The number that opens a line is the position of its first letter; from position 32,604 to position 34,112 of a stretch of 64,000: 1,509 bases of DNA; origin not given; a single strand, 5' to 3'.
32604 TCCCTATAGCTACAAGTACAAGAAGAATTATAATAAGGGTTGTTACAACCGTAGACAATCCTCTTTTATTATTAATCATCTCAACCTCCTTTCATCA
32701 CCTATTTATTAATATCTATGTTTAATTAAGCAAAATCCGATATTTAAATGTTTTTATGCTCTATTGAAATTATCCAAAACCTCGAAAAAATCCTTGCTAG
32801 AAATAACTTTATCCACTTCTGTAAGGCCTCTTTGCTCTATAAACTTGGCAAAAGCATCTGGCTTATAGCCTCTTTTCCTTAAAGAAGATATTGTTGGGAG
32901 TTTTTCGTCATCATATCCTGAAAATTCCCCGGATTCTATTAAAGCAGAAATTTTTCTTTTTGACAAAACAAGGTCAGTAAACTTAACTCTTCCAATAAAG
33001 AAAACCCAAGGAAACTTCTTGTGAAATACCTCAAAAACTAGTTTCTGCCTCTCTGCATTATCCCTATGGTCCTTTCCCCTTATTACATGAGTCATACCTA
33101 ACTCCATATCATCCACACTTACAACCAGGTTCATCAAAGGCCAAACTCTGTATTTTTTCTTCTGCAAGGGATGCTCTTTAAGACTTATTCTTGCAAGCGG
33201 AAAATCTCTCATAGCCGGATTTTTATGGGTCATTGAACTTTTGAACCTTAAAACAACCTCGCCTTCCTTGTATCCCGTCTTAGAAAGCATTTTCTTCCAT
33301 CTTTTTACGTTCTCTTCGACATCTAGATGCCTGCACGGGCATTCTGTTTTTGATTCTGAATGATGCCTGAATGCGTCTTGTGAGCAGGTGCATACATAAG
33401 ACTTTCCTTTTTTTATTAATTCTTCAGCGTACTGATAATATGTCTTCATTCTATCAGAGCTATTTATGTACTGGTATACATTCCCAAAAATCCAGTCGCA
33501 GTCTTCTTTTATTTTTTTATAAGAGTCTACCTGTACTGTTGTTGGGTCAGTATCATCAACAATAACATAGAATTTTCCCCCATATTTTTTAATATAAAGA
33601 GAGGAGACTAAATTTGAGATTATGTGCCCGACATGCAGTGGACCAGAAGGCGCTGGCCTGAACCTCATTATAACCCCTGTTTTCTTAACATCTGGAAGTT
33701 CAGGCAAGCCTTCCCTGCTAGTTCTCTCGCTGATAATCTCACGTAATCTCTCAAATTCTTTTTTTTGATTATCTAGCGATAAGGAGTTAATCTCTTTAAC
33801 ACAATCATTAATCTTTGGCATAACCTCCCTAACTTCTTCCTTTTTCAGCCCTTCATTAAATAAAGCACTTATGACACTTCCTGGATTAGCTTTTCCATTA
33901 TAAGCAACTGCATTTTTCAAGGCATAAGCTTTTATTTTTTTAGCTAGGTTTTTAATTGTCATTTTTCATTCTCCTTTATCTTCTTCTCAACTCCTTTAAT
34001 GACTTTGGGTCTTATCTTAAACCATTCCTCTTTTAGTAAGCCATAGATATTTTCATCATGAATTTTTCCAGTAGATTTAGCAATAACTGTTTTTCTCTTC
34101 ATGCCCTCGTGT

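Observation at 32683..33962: GluRS stops at ~400 aa, lacking the anticodon-binding domain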

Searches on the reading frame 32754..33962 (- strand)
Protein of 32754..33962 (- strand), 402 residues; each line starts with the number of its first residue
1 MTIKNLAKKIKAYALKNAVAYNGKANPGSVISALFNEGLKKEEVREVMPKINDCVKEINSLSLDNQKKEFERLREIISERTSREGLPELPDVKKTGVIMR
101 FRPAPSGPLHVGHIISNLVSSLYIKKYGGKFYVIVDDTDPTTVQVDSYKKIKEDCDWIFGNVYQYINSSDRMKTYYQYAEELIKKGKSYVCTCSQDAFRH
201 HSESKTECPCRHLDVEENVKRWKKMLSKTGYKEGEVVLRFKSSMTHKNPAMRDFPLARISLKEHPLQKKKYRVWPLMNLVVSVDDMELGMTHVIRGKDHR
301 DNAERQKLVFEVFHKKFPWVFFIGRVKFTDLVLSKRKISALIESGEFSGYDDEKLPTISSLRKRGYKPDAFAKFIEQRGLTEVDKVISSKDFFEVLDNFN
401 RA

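Call 3: search_protein_families(library=pfam, proteins=[window:32754-33962:-], max_evalue=0.01)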
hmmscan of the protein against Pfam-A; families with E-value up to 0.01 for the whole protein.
window:32754-33962:- (402 aa): 1 family
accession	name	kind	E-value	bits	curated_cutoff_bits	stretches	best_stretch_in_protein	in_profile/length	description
PF00749.27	tRNA-synt_1c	-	9.2e-62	209.2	23.4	1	97-388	2-299/314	tRNA synthetases class I (E and Q), catalytic domain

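Call 4: search_protein_families(library=ncbifam, proteins=[window:32754-33962:-], max_evalue=0.01)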
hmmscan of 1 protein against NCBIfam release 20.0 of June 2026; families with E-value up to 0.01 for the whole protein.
window:32754-33962:- (402 aa): 12 families
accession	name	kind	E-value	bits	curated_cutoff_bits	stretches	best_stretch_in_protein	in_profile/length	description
NF003169.0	PRK04156.1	equivalog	1.2e-130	436.9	516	1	5-392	4-398/567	glutamate--tRNA ligase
TIGR00463.1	gltX_arch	equivalog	5.4e-109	365.2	401.75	1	9-393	4-390/560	glutamate--tRNA ligase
TIGR00440.1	glnS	equivalog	6.7e-54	183.6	425.8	1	98-390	2-299/524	glutamine--tRNA ligase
NF011291.0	PRK14703.1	equivalog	3e-51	174.6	681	1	93-387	28-328/769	glutamine--tRNA ligase/YqeY domain fusion protein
TIGR00464.1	gltX_bact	equivalog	3.1e-31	108.8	289.95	1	97-381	2-274/470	glutamate--tRNA ligase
NF004314.0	PRK05710.1-3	equivalog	1.3e-25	90.4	256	1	96-317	6-216/297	tRNA glutamyl-Q(34) synthetase GluQRS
TIGR03838.1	queuosine_YadB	equivalog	4.1e-25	88.7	276.7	1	98-322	2-218/272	tRNA glutamyl-Q(34) synthetase GluQRS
NF004315.1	PRK05710.1-4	equivalog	7.2e-21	74.8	250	1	99-318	1-232/274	tRNA glutamyl-Q(34) synthetase GluQRS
NF004313.0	PRK05710.1-2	equivalog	1.5e-18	67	380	2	97-199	5-108/299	tRNA glutamyl-Q(34) synthetase GluQRS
NF004312.0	PRK05710.1-1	equivalog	1.3e-17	64.2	453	1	93-318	10-221/306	tRNA glutamyl-Q(34) synthetase GluQRS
NF008924.0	PRK12285.1-1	equivalog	0.00035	19.9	644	1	96-184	73-160/381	tryptophan--tRNA ligase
NF008927.0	PRK12285.1-4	equivalog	0.0044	16.1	478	1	104-142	81-119/385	tryptophan--tRNA ligase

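Call 6: find_homologous_proteins(query=window:32754-33962:-, max_evalue=1e-10)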
Query window:32754-33962:- (402 aa): 5335 proteins with E <= 1e-10 among 8000 candidates; the best 120 are listed.
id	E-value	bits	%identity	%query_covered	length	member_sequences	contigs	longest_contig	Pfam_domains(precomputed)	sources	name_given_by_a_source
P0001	4.7e-270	913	100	100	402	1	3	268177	PF00749.28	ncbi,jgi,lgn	jgi:glutamyl-tRNA synthetase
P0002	1.9e-222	756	80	99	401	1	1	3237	PF00749.28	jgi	jgi:glutamyl-tRNA synthetase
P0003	2.5e-219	746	80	100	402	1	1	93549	PF00749.28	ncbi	-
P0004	5.9e-217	738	79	100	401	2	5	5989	PF00749.28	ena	-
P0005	2.8e-216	736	78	99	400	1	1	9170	PF00749.28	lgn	-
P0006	2.8e-212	723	80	99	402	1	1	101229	PF00749.28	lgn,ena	-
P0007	1.3e-210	717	77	99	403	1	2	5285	PF00749.28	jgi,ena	-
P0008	8.1e-202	688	76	98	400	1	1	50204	PF00749.28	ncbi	-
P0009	3.3e-201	686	74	99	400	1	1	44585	PF00749.28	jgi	jgi:glutamyl-tRNA synthetase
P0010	1.1e-199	681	72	99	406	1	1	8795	PF00749.28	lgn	-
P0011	1.4e-195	668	71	100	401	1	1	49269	PF00749.28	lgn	-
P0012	2.4e-195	667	71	100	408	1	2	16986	PF00749.28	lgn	-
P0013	5.0e-195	666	71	99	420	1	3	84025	PF00749.28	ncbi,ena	ncbi:MAG: glutamate--tRNA ligase family protein [Nanoarchaeota archaeon]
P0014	2.2e-194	664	72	98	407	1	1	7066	PF00749.28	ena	-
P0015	2.4e-194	664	69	99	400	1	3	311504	PF00749.28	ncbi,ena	ncbi:MAG: glutamate--tRNA ligase family protein [Candidatus Nanoarchaeia archaeon]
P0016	2.8e-194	664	70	100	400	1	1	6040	PF00749.28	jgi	jgi:glutamyl-tRNA synthetase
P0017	5.3e-194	663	72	98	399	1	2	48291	PF00749.28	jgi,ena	-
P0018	8.9e-194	662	70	100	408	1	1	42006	PF00749.28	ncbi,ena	-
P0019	3.0e-193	660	70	98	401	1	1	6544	PF00749.28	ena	-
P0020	3.5e-193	660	71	99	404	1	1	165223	PF00749.28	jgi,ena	-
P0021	1.1e-192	658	70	99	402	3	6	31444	PF00749.28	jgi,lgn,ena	-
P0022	1.2e-192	658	71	100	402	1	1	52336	PF00749.28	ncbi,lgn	-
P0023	1.6e-192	658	69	100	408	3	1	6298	PF00749.28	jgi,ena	-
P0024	1.9e-192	658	69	100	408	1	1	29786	PF00749.28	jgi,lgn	-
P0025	2.2e-192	657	71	99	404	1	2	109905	PF00749.28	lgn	-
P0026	3.4e-192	657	71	99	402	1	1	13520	PF00749.28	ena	-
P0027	3.5e-192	657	68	99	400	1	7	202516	PF00749.28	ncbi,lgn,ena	-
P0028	5.2e-192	656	70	100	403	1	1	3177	PF00749.28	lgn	-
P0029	9.2e-192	655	70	99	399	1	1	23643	PF00749.28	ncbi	-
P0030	1.8e-191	654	69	99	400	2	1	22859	PF00749.28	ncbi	-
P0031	2.7e-191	654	72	98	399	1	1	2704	PF00749.28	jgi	jgi:glutamyl-tRNA synthetase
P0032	2.9e-191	654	69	99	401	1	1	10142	PF00749.28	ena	-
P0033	4.7e-191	653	70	98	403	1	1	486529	PF00749.28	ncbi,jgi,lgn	ncbi:MAG: glutamate--tRNA ligase family protein [Candidatus Pacearchaeota archaeon]|jgi:glutamyl-tRN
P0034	7.1e-191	652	69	99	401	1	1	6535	PF00749.28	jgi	-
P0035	8.1e-191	652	70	99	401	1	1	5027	PF00749.28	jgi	jgi:glutamyl-tRNA synthetase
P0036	8.7e-191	652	70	99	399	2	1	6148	PF00749.28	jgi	-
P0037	2.3e-190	651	69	99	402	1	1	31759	PF00749.28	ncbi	ncbi:MAG: glutamate--tRNA ligase family protein [Candidatus Diapherotrites archaeon]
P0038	6.5e-190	649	69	99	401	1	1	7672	PF00749.28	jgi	jgi:glutamyl-tRNA synthetase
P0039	1.5e-189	648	69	99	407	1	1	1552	PF00749.28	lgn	-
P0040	1.7e-189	648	69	99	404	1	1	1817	PF00749.28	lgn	-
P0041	2.0e-189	648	68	99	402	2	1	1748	PF00749.28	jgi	-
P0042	2.1e-189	648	70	100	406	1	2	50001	PF00749.28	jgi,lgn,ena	-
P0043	2.1e-189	648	68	100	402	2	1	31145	PF00749.28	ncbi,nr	ncbi:MAG: hypothetical protein KGH55_02545 [Nanoarchaeota archaeon]|nr:hypothetical protein [Nanoarc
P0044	4.7e-189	646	71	99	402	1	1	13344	PF00749.28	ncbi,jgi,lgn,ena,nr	ncbi:MAG: hypothetical protein KKA64_01225 [Nanoarchaeota archaeon]|nr:hypothetical protein [Nanoarc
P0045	1.1e-188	645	70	98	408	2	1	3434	PF00749.28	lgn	-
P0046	1.2e-188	645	69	98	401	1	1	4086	PF00749.28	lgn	-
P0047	1.4e-188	645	68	99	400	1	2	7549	PF00749.28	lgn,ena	-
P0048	1.4e-188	645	69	99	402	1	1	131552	PF00749.28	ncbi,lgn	-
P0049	2.0e-188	644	69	98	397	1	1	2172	PF00749.28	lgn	-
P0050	2.6e-188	644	69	99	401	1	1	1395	PF00749.28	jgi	jgi:glutamyl-tRNA synthetase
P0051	4.3e-188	643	69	99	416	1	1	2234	PF00749.28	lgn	-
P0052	4.9e-188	643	69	99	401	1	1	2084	PF00749.28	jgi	jgi:glutamyl-tRNA synthetase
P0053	5.5e-188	643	69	99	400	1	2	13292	PF00749.28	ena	-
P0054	6.4e-188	643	69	99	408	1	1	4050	PF00749.28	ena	-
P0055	6.6e-188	643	69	99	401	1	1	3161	PF00749.28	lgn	-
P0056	8.4e-188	642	68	100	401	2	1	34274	PF00749.28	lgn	-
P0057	1.0e-187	642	69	99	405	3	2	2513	PF00749.28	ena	-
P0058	1.1e-187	642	69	99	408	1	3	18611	PF00749.28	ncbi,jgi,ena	-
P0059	1.6e-187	641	68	99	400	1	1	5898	PF00749.28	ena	-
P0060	1.6e-187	641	69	99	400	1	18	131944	PF00749.28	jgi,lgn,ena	-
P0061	1.7e-187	641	70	98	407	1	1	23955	PF00749.28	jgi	jgi:glutamyl-tRNA synthetase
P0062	1.9e-187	641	69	98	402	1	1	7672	PF00749.28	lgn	-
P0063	1.9e-187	641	69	100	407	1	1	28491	PF00749.28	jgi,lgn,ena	-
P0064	2.1e-187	641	69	99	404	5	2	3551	PF00749.28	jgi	jgi:glutamyl-tRNA synthetase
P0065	2.7e-187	641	68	99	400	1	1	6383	PF00749.28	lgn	-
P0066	2.8e-187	641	68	99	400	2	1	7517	PF00749.28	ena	-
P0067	3.1e-187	640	69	99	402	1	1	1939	PF00749.28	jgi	jgi:glutamyl-tRNA synthetase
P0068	3.8e-187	640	68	99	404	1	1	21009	PF00749.28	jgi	jgi:glutamyl-tRNA synthetase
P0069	3.9e-187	640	69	99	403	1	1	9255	PF00749.28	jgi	jgi:glutamyl-tRNA synthetase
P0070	1.2e-186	639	67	99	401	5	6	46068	PF00749.28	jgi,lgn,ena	jgi:glutamyl-tRNA synthetase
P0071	1.7e-186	638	67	99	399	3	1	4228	PF00749.28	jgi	-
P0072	2.6e-186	637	67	99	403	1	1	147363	PF00749.28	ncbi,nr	ncbi:Glutamate--tRNA ligase [uncultured archaeon]|nr:Glutamate--tRNA ligase [uncultured archaeon]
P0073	2.8e-186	637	69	99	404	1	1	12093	PF00749.28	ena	-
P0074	3.2e-186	637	68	99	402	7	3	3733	PF00749.28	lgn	-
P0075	3.3e-186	637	67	99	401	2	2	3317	PF00749.28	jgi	jgi:glutamyl-tRNA synthetase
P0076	4.1e-186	637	68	99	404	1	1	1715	PF00749.28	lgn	-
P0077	4.2e-186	637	68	99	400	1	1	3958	PF00749.28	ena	-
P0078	5.3e-186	636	67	99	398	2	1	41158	PF00749.28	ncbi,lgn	-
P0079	5.8e-186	636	67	99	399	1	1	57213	PF00749.28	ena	-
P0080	6.4e-186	636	68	98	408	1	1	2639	PF00749.28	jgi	jgi:glutamyl-tRNA synthetase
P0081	8.9e-186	636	67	99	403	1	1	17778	PF00749.28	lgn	-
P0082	9.6e-186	636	66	99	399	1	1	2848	PF00749.28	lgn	-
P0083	1.0e-185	635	68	99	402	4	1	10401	PF00749.28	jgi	jgi:glutamyl-tRNA synthetase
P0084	1.0e-185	635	68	99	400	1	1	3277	PF00749.28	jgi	jgi:glutamyl-tRNA synthetase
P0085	1.1e-185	635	67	99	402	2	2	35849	PF00749.28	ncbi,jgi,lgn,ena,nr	ncbi:MAG TPA: glutamate--tRNA ligase family protein [Candidatus Pacearchaeota archaeon]|nr:glutamate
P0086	1.2e-185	635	68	99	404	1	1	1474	PF00749.28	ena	-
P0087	1.4e-185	635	68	99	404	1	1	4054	PF00749.28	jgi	-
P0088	2.4e-185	634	67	99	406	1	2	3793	PF00749.28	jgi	jgi:glutamyl-tRNA synthetase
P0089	2.6e-185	634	66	99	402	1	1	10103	PF00749.28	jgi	jgi:glutamyl-tRNA synthetase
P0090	3.0e-185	634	69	99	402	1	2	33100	PF00749.28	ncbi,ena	ncbi:MAG: glutamate--tRNA ligase family protein [Nanoarchaeota archaeon]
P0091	4.3e-185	633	69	98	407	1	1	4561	PF00749.28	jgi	jgi:glutamyl-tRNA synthetase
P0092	4.4e-185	633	68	99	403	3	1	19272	PF00749.28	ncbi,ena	ncbi:MAG: glutamate--tRNA ligase family protein [Nanoarchaeota archaeon]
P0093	4.4e-185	633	68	99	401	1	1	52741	PF00749.28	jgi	jgi:glutamyl-tRNA synthetase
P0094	5.6e-185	633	68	99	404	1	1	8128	PF00749.28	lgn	-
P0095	5.6e-185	633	67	99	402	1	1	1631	PF00749.28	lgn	-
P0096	5.6e-185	633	67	99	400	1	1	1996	PF00749.28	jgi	jgi:glutamyl-tRNA synthetase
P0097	6.3e-185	633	66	99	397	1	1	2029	PF00749.28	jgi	jgi:glutamyl-tRNA synthetase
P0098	7.8e-185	633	69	99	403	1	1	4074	PF00749.28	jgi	jgi:glutamyl-tRNA synthetase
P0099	1.1e-184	632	68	99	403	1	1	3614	PF00749.28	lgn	-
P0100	1.3e-184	632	68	99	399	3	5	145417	PF00749.28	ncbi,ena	-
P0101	1.3e-184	632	69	99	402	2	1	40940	PF00749.28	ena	-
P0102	1.6e-184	631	68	100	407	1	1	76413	PF00749.28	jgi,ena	-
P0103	1.8e-184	631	67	99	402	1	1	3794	PF00749.28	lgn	-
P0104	2.1e-184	631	67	99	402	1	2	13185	PF00749.28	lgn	-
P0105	2.4e-184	631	67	99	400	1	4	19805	PF00749.28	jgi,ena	-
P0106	3.5e-184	630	69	98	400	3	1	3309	PF00749.28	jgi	-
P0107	4.3e-184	630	68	98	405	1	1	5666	PF00749.28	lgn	-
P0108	4.4e-184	630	67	99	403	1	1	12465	PF00749.28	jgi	jgi:glutamyl-tRNA synthetase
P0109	4.5e-184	630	67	99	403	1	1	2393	PF00749.28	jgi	-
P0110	6.2e-184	630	67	98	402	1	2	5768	PF00749.28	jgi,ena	-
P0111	7.7e-184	629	68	98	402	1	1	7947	PF00749.28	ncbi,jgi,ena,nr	ncbi:MAG TPA: glutamate--tRNA ligase family protein [Candidatus Omnitrophota bacterium]|nr:glutamate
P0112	1.1e-183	629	66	99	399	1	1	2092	PF00749.28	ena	-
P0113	1.2e-183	629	66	100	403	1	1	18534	PF00749.28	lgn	-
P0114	1.3e-183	629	67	99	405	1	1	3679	PF00749.28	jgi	jgi:glutamyl-tRNA synthetase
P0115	1.4e-183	628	67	99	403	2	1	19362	PF00749.28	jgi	jgi:glutamyl-tRNA synthetase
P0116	1.4e-183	628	66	100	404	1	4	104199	PF00749.28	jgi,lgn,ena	jgi:glutamyl-tRNA synthetase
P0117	1.5e-183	628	67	99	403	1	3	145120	PF00749.28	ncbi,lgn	-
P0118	1.6e-183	628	67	99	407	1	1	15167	PF00749.28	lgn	-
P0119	2.1e-183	628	68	98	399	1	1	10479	PF00749.28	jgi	jgi:glutamyl-tRNA synthetase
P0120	2.2e-183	628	67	99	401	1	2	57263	PF00749.28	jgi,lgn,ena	jgi:glutamyl-tRNA synthetase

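Call 7: search_solved_structures(query=window:32754-33962:-, show_alignments=1, max_evalue=1e-10)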
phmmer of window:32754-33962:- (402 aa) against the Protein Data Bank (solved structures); distinct sequences matched with E-value up to 1e-10: 36.
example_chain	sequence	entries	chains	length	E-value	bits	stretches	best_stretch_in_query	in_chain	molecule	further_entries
3aii_A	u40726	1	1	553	5.7e-89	302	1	10-393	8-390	Glutamyl-tRNA synthetase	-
7wrs_A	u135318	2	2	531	4.2e-42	147.7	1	87-381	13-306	Glutamyl-tRNA synthetase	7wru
2rd2_A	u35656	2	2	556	4.3e-39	137.8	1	89-389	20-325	Glutaminyl-tRNA synthetase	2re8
4h3s_A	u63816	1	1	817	7.6e-39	137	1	92-382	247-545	Glutamine-tRNA ligase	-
5zdk_A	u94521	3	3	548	1.8e-38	135.8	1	89-395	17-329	Glutamine--tRNA ligase | Glutamine-tRNA ligase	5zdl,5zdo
2hz7_A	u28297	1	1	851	3.6e-38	134.8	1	93-388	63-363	Glutaminyl-tRNA synthetase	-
1euq_A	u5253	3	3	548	5.3e-38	134.2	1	89-389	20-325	GLUTAMINYL-TRNA SYNTHETASE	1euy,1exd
1nyl_A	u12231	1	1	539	5.4e-38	134.2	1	89-389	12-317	Glutaminyl-tRNA synthetase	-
1o0b_A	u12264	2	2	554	5.5e-38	134.2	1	89-389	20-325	Glutaminyl-tRNA synthetase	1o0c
1gsg_P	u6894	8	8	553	5.5e-38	134.2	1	89-389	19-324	GLUTAMINYL-TRNA SYNTHETASE | PROTEIN (GLUTAMINYL-TRNA SYNTHETASE (E.C.6.1.1.18)) | PROTEIN (GLUTAMINYL-TRNA SYNTHETASE)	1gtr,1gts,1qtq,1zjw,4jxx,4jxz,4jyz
4p2b_A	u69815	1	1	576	7.2e-38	133.8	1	93-387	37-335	Glutamine aminoacyl-tRNA synthetase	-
1qru_A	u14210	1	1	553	9.8e-38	133.4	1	89-389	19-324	PROTEIN (GLUTAMINYL-TRNA SYNTHETASE (E.C.6.1.1.18))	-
1qrs_A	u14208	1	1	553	2.6e-37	132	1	89-389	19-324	PROTEIN (GLUTAMINYL-TRNA SYNTHETASE (E.C.6.1.1.18))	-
1qrt_A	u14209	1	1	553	5e-37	131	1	89-389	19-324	PROTEIN (GLUTAMINYL-TRNA SYNTHETASE (E.C.6.1.1.18))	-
8uk6_A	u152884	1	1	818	2.5e-33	118.8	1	96-391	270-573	glutamine--tRNA ligase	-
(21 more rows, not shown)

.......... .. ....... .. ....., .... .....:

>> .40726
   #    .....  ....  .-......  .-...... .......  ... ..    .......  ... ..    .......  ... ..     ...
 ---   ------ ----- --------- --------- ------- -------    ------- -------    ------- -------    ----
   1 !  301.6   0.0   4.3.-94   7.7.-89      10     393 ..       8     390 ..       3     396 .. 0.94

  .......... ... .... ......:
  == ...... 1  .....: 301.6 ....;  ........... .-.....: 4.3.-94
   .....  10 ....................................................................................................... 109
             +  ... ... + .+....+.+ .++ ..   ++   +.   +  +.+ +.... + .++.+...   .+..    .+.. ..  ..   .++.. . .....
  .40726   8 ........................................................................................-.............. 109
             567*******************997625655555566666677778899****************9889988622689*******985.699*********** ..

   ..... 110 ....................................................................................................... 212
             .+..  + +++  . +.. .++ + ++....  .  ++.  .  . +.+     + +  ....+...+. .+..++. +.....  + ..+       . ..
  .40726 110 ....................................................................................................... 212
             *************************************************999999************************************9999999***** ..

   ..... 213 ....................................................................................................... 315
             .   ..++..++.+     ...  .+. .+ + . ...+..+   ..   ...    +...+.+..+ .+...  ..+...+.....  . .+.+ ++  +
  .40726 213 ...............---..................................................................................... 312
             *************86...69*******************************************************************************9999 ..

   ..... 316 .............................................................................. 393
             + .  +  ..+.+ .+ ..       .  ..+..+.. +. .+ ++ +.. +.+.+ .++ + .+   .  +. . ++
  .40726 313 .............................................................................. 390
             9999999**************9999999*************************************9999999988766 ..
